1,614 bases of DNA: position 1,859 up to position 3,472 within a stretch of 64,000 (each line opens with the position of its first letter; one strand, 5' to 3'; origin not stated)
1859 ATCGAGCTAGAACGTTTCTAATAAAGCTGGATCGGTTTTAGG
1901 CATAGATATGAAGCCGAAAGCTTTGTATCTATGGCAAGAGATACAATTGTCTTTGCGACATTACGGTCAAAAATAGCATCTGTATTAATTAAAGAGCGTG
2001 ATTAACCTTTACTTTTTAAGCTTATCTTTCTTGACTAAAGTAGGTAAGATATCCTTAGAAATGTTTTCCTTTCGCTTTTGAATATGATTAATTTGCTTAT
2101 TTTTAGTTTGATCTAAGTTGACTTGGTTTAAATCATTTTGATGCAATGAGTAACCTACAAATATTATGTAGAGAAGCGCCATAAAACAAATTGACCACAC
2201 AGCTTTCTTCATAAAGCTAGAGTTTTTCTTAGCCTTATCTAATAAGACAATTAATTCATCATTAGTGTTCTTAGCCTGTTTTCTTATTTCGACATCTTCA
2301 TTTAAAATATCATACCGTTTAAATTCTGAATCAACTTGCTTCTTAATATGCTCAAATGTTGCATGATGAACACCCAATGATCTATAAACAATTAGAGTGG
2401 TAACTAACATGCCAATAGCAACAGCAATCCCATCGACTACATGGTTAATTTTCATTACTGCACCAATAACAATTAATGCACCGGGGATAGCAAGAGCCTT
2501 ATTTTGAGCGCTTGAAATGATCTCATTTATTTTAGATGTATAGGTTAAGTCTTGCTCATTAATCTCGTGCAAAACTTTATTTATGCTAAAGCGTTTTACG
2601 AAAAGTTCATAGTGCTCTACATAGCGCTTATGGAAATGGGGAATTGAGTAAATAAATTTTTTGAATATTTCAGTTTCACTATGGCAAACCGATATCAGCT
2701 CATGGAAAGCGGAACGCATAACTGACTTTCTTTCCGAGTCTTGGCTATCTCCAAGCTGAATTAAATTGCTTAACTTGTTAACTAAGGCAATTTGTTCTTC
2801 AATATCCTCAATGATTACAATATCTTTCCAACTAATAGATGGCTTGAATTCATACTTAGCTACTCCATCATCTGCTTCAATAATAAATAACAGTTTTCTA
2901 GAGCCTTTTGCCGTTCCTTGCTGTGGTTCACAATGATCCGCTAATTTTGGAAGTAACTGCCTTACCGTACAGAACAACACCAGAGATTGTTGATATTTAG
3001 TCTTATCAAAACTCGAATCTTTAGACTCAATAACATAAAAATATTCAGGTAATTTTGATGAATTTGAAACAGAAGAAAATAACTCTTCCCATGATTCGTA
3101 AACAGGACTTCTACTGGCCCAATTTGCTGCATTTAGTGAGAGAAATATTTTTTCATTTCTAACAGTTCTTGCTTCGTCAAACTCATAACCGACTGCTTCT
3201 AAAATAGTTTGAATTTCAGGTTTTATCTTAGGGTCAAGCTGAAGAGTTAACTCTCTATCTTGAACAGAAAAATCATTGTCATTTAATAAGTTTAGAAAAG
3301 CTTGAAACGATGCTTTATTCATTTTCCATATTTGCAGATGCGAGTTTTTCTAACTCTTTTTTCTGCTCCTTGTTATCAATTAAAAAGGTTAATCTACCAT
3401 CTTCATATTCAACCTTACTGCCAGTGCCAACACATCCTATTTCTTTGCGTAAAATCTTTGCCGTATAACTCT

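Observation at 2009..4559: Uncharacterised two-gene operon (zinc-ribbon protein plus multi-TM protein) insulated by terminators in a defence island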

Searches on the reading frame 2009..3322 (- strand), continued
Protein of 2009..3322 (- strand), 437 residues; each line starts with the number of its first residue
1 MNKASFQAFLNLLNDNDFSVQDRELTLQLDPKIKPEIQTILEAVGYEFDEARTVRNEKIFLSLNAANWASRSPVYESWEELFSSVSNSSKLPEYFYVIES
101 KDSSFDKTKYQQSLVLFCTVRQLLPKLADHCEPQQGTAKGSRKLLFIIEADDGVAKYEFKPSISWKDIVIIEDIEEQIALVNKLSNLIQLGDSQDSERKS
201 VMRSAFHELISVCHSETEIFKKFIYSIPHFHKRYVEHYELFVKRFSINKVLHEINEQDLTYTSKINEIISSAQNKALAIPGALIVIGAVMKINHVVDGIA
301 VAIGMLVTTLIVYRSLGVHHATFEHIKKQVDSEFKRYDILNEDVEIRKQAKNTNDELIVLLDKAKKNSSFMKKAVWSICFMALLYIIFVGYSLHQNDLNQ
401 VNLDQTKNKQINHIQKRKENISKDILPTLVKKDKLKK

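Call 65: find_encoding_contigs(protein=P0162, flank=4000, max_places=1)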
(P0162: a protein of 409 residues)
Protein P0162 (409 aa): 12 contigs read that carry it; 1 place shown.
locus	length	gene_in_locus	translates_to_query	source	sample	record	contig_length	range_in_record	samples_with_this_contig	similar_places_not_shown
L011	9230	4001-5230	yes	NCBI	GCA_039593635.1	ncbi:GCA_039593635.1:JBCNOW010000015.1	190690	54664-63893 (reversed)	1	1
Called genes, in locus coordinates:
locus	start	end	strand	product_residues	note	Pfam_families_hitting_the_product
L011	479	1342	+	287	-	PF03755:YicC-like_N, PF08340:YicC-like_C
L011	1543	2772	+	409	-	PF13356:Arm-DNA-bind_3, PF22022:Phage_int_M, PF00589:Phage_integrase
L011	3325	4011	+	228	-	PF04245:NA37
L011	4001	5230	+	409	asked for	-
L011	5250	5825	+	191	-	-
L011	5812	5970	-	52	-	-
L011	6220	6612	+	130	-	-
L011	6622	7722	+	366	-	PF03432:Relaxase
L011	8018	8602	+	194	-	PF15947:DUF4755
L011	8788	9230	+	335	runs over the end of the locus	PF13676:TIR_2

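Call 66: find_encoding_contigs(protein=P0200, flank=4000, max_places=1)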
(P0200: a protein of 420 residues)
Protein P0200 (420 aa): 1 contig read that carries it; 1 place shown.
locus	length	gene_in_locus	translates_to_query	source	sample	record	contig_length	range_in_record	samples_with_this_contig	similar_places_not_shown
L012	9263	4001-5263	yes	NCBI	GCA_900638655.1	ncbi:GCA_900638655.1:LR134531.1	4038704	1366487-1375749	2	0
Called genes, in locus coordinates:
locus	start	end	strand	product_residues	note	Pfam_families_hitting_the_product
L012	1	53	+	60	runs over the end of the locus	-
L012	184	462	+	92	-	-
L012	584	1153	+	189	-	-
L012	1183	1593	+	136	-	-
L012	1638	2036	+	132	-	-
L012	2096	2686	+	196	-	-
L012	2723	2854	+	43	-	-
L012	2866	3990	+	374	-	PF04245:NA37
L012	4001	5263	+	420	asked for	-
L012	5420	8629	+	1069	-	PF24801:FNIII-A_GpJ, PF13550:Phage-tail_3, PF09327:Phage_Tail_Tip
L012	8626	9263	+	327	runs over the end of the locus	PF20051:DUF6453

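Call 67: find_encoding_contigs(protein=P0235, flank=4000, max_places=1)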
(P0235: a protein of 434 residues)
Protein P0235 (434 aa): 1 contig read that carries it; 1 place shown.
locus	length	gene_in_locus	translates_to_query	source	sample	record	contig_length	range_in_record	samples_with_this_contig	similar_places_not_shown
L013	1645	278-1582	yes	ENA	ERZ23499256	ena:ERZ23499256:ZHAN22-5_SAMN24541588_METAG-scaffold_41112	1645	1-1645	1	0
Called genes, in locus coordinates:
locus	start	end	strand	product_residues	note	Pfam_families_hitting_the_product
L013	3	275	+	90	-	?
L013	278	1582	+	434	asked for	-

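Call 85: search_solved_structures(query=A2, max_evalue=1)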
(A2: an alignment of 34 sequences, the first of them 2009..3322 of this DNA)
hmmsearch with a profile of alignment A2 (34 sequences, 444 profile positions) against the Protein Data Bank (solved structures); distinct sequences matched with E-value up to 1: 1.
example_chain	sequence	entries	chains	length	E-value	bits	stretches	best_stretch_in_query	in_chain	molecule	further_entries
3gt7_A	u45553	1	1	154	0.31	12.9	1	20-66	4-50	Sensor protein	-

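Call 90: fold_search(model_id=the predicted structure, library=viral)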
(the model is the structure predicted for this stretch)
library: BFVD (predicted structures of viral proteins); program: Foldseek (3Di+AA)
matches with E <= 10: 501; with E <= 0.001: 0
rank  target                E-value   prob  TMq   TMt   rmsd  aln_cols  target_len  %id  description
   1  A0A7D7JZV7            6.3e-02  0.35  0.15  0.12  49.1       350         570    9  (no name in the UniProt tables at hand)
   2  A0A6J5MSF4            6.3e-02  0.23  0.13  0.12  65.5       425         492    9  Uncharacterized protein [uncultured Caudovirales phage]
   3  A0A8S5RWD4            8.1e-02  0.54  0.15  0.20  46.1       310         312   11  Uncharacterized protein [Siphoviridae sp. ctHip2]
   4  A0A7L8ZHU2            1.7e-01  0.90  0.20  0.23  17.5       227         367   11  Toxic anion resistance protein [Escherichia phage VEcB]
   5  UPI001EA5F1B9         1.7e-01  0.63  0.17  0.26  29.6       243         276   13  (no name look-up for this kind of identifier)
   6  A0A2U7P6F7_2          1.9e-01  0.90  0.26  0.13  17.2       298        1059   11  (no name in the UniProt tables at hand)
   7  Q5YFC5                1.9e-01  0.44  0.16  0.21  40.6       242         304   13  Uncharacterized protein [Singapore grouper iridovirus]
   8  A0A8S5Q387            1.9e-01  0.38  0.15  0.15  18.6       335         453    9  Uncharacterized protein [Myoviridae sp. ctMYT7]
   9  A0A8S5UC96            2.2e-01  0.30  0.18  0.14  44.9       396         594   11  STRUCTURAL MAINTENANCE OF CHROMOSOMES PROTEIN [Siphoviridae sp. ctgN495]
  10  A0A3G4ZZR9            2.9e-01  0.38  0.18  0.10  34.3       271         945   13  Ankyrin repeat protein (Fragment) [Faunusvirus sp.]
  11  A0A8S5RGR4            3.0e-01  0.66  0.25  0.14  11.2       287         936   10  Chromosome segregation ATPase (Fragment) [virus sp. ctiha2]
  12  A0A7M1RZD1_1          3.0e-01  0.35  0.20  0.08  47.4       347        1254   10  Uncharacterized protein [uncultured phage cr127_1]
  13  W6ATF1                3.2e-01  0.44  0.18  0.21  40.0       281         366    9  (no name in the UniProt tables at hand)
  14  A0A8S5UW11            3.3e-01  0.72  0.18  0.09  10.2       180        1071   12  Uncharacterized protein [Siphoviridae sp. ctgaU3]
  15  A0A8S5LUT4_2          3.3e-01  0.69  0.20  0.12  49.4       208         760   10  Tail protein [Siphoviridae sp. ctMsr1]
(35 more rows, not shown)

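Call 95: get_annotated_region(hit=H5, flank=4000)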
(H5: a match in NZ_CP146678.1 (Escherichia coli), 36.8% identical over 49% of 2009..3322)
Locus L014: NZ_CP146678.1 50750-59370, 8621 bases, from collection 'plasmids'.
description: Escherichia coli strain MS 69-1 plasmid unnamed3, complete sequence
organism: Escherichia coli (NCBI taxid 562)
taxonomy: Bacteria; Pseudomonadota; Gammaproteobacteria; Enterobacterales; Enterobacteriaceae; Escherichia; Escherichia coli
host: -; source: Homo sapiens,cell culture,Colon; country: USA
typing (MOB-suite, as given by PLSDB): non-mobilizable
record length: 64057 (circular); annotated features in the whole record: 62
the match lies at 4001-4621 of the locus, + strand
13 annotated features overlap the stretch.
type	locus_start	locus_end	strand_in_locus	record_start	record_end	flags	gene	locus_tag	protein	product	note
CDS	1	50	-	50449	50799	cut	-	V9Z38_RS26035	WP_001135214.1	HNH endonuclease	-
CDS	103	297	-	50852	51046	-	-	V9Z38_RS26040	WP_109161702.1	hypothetical protein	-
CDS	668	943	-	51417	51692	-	-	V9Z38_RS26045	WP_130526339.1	peptidase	-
CDS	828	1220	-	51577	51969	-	-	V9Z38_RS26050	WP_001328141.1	DUF2570 domain-containing protein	-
CDS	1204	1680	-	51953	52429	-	-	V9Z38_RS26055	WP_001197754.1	glycoside hydrolase family 104 protein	-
CDS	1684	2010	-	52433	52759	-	-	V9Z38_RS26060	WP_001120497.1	phage holin, lambda family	GO:0019835 - cytolysis [Evidence IEA]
CDS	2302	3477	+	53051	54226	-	-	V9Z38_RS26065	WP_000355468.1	nucleoid-associated protein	-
CDS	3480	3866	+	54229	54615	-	-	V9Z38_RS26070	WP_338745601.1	hypothetical protein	-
CDS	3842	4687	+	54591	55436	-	-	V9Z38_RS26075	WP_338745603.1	hypothetical protein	-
CDS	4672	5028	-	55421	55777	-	-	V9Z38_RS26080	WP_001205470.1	antiterminator Q family protein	GO:0060567 - negative regulation of termination of DNA-templated transcription [Evidence IEA]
CDS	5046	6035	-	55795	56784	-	-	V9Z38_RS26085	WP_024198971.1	DUF968 domain-containing protein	-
CDS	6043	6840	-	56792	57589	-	-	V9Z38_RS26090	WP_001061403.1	KilA-N domain-containing protein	-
CDS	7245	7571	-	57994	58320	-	-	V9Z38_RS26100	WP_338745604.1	LexA family transcriptional regulator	-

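Call 96: get_annotated_region(hit=H3, flank=4000)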
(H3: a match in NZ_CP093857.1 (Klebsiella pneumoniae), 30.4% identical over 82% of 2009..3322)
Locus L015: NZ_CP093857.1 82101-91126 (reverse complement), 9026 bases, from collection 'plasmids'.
description: Klebsiella pneumoniae strain Bio30 plasmid pBio30, complete sequence
organism: Klebsiella pneumoniae (NCBI taxid 573)
taxonomy: Bacteria; Pseudomonadota; Gammaproteobacteria; Enterobacterales; Enterobacteriaceae; Klebsiella; Klebsiella pneumoniae
host: -; source: Homo sapiens,ear swab; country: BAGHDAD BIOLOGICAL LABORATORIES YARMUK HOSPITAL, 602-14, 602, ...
typing (MOB-suite, as given by PLSDB): conjugative; replicon IncFIB,IncFII,IncFII,rep_cluster_1418,rep_cluster_2272,rep_cluster_2370; relaxase MOBF,MOBF,MOBF,MOBF,MOBF; mating-pair ...
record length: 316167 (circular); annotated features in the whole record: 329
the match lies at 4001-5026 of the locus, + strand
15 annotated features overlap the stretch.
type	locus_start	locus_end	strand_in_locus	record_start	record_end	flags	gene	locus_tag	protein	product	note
CDS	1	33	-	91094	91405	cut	-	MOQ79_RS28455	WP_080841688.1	hypothetical protein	-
CDS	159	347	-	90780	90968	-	-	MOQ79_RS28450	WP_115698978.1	hypothetical protein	-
CDS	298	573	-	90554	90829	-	-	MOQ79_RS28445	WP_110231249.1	hypothetical protein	-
CDS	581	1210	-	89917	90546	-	-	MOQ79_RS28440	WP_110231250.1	glycoside hydrolase family 19 protein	-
CDS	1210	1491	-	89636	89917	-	-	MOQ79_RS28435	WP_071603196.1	phage holin family protein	-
CDS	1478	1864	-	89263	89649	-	-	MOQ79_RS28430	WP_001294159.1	phage holin family protein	-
CDS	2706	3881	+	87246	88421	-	-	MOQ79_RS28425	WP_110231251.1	nucleoid-associated protein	-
CDS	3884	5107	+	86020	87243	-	-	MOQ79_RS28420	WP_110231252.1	hypothetical protein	-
CDS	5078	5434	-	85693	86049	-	-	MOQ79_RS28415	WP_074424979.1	antiterminator Q family protein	GO:0060567 - negative regulation of termination of DNA-templated transcription [Evidence IEA]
CDS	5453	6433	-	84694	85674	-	-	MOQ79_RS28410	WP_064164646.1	DUF968 domain-containing protein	-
CDS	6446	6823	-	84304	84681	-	-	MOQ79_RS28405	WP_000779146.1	RusA family crossover junction endodeoxyribonuclease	GO:0006310 - DNA recombination [Evidence IEA]; GO:0006281 - DNA repair [Evidence IEA]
CDS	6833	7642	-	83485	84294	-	-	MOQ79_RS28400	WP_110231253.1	Dam family site-specific DNA-(adenine-N6)-methyltransferase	-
CDS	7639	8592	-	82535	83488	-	-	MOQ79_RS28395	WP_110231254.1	helix-turn-helix domain-containing protein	-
CDS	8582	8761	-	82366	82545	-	-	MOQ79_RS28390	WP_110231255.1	DUF4222 domain-containing protein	-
CDS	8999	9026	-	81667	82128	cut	-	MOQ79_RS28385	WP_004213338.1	YmfL family putative regulatory protein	-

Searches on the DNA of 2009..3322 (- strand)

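Call 72: search_dna_similar(query=L007:4706-7098:+, collection=ecoli_genomes, mode=near, max_rows=30, rows=spread)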
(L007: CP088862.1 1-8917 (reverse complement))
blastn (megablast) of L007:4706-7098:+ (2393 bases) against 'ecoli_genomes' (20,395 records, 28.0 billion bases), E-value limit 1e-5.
Records with a match: 107; places in all: 107; records where one place covers at least 80% of the query: 107.
Genomes with a match: 106 of 5426; with a place that covers at least 80% of the query: 106. Places per genome that has any: lowest 1, median 1, highest 2. On chromosomes: 106 places; on plasmids: 1.
Best place of each record, by identity: >=99% 107.
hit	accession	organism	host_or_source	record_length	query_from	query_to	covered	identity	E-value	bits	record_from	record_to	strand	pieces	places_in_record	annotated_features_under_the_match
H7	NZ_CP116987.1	Escherichia coli strain MLI107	Homo sapiens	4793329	1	2393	100%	100.0%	0e+0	4420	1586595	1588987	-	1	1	hypothetical protein | nucleoid-associated protein | antiterminator Q family protein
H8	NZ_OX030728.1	Escherichia coli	Homo sapiens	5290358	1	2393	100%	100.0%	0e+0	4420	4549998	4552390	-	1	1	hypothetical protein | nucleoid-associated protein | antiterminator Q family protein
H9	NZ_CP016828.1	Escherichia coli strain FORC_043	Homo sapiens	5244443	1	2393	100%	100.0%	0e+0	4414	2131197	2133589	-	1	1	hypothetical protein | nucleoid-associated protein | antiterminator Q family protein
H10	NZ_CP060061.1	Escherichia coli strain G6/7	Homo sapiens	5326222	1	2393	100%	100.0%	0e+0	4414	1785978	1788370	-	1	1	hypothetical protein | nucleoid-associated protein | antiterminator Q family protein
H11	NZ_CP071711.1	Escherichia coli strain EC20017429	Homo sapiens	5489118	1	2393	100%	100.0%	0e+0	4414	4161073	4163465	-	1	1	hypothetical protein | nucleoid-associated protein | antiterminator Q family protein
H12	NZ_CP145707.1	Escherichia coli strain S1-CAM-02-A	Homo sapiens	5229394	1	2393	100%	100.0%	0e+0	4414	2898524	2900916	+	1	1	hypothetical protein | nucleoid-associated protein | antiterminator Q family protein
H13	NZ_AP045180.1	Escherichia coli strain JNEC-KY204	Homo sapiens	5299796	1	2393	100%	100.0%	0e+0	4414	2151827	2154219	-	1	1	hypothetical protein | nucleoid-associated protein | antiterminator Q family protein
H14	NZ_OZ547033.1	Escherichia coli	Homo sapiens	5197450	1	2393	100%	99.9%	0e+0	4426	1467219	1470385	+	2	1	anti-phage protein | IS1 family transposase | nucleoid-associated protein (x2) | antiterminator Q family protein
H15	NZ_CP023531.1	Escherichia coli strain FDAARGOS_401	Homo sapiens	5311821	1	2393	100%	99.9%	0e+0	4409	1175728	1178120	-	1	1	hypothetical protein | nucleoid-associated protein | antiterminator Q family protein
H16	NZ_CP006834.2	Escherichia coli APEC O2-211 strain APEC O2-211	Gallus gallus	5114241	1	2393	100%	99.9%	0e+0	4409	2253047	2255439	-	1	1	hypothetical protein | nucleoid-associated protein | antiterminator Q family protein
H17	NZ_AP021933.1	Escherichia coli strain WP2-W18-ESBL-08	-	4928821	1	2393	100%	99.9%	0e+0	4409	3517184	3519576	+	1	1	hypothetical protein | nucleoid-associated protein | antiterminator Q family protein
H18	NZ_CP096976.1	Escherichia coli strain 17-07187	Homo sapiens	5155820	1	2393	100%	99.9%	0e+0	4409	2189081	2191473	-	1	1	hypothetical protein | nucleoid-associated protein | antiterminator Q family protein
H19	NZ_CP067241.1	Escherichia coli strain P19_598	surface water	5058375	1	2393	100%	99.9%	0e+0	4409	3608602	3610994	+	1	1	hypothetical protein | nucleoid-associated protein | antiterminator Q family protein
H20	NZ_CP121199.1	Escherichia coli strain E50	bovine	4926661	1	2393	100%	99.9%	0e+0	4409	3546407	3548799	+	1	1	hypothetical protein | nucleoid-associated protein | antiterminator Q family protein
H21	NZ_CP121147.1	Escherichia coli strain E20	chicken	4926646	1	2393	100%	99.9%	0e+0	4409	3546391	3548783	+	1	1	hypothetical protein | nucleoid-associated protein | antiterminator Q family protein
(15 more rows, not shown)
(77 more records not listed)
